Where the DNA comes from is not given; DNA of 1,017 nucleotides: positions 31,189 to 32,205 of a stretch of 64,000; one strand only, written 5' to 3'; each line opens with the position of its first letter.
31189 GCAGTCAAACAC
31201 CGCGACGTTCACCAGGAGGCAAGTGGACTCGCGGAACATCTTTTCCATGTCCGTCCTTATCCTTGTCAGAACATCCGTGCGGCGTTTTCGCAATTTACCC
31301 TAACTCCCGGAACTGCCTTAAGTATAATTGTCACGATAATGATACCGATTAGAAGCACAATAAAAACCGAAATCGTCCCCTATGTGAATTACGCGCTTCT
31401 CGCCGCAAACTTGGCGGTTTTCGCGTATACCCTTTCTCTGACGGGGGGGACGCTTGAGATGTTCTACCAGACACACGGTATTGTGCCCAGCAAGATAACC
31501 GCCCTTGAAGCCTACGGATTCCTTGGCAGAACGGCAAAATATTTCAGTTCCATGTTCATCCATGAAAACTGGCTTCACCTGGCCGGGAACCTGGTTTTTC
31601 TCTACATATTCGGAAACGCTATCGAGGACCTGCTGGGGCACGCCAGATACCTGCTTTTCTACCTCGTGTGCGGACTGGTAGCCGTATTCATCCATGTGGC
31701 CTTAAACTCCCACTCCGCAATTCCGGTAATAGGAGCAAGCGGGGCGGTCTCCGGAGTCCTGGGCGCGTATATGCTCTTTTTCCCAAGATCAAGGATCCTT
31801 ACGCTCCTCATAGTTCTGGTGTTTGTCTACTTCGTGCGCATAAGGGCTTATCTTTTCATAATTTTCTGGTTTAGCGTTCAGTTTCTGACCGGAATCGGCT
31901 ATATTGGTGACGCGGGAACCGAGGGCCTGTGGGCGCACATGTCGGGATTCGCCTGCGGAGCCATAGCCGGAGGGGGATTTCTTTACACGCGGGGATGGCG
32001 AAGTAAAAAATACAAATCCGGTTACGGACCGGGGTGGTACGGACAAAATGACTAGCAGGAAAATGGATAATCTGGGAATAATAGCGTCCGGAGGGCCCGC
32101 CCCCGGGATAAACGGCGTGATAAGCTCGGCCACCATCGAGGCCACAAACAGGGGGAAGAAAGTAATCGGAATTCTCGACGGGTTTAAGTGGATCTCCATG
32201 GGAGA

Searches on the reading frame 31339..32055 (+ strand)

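Call 32: search_protein_families(library=pfam, proteins=[window:31339-32055:+], max_evalue=0.00001)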
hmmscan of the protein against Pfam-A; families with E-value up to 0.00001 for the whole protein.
window:31339-32055:+ (238 aa): 1 family
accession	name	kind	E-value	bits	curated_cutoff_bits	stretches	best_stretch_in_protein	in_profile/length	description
PF01694.28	Rhomboid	-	1.2e-25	90.8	22.6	1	66-212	5-138/143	Rhomboid domain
